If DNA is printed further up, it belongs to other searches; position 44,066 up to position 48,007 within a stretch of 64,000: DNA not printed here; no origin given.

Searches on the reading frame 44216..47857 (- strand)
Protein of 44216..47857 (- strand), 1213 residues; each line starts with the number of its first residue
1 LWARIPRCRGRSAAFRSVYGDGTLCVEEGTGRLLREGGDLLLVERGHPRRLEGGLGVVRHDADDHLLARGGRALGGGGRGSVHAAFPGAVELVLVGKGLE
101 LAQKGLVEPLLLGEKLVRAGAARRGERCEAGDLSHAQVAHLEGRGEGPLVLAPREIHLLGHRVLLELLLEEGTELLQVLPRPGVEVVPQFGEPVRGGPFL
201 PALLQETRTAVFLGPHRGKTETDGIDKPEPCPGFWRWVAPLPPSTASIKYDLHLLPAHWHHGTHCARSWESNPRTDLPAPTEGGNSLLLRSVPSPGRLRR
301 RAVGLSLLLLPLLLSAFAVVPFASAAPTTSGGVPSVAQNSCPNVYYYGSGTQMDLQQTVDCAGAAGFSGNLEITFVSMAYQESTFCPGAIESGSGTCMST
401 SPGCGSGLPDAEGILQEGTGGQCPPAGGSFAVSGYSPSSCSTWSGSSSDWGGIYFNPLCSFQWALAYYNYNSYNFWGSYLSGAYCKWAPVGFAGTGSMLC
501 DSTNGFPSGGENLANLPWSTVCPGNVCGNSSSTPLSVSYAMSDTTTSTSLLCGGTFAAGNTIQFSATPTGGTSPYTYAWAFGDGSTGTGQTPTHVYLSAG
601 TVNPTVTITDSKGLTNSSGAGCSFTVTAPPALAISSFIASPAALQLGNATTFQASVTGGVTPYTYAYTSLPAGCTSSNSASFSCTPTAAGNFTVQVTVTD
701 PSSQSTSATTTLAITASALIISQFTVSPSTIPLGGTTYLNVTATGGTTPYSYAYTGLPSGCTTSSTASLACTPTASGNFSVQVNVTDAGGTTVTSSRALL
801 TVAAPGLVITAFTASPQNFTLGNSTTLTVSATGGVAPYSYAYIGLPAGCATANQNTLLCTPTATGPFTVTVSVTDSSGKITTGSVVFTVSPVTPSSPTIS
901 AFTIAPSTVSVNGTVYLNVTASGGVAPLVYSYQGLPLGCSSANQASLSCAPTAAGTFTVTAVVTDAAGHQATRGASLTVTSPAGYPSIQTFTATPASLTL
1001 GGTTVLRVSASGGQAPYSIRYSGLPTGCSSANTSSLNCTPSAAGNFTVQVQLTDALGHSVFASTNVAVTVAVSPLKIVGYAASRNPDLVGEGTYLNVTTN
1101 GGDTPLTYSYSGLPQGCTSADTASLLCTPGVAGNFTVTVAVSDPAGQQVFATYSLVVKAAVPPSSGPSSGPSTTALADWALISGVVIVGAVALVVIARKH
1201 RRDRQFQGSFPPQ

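Call 60: search_protein_families(library=pfam, proteins=[window:44216-47857:-], max_evalue=0.001)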
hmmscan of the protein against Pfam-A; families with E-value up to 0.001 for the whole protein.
window:44216-47857:- (1213 aa): 10 families
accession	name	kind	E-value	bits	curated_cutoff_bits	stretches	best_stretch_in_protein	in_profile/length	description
PF00801.26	PKD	-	9.7e-25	86.8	23.5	2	553-617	8-74/80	PKD domain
PF18911.6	PKD_4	-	6.9e-19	68.1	27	1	556-618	14-78/85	PKD domain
PF07495.19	Y_Y_Y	-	2.7e-14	53.3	26.6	0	675-715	24-63/65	Y_Y_Y domain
PF05345.18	He_PIG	-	8.7e-11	42.6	24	1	644-715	13-96/96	Putative Ig domain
PF19077.6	Big_13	-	1.2e-08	35.8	27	0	950-979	70-100/102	Bacterial Ig-like domain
PF22352.2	K319L-like_PKD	-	1.3e-07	32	27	0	649-712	13-82/84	K319L-like, PKD domain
PF06832.18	BiPBP_C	-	2.3e-06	27.8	26.8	0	823-885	31-88/90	Penicillin-Binding Protein C-terminus Family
PF20164.4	GspA_SrpA_N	-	2.9e-06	28.1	27.4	0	834-889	60-111/117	GspA/SrpA SigLec-like domain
PF22091.2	DUF6941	-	0.00013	22.8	27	0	1035-1072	42-79/125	Family of unknown function (DUF6941)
PF04234.18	CopC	-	0.00025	22.4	23.3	0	812-889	26-92/92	CopC domain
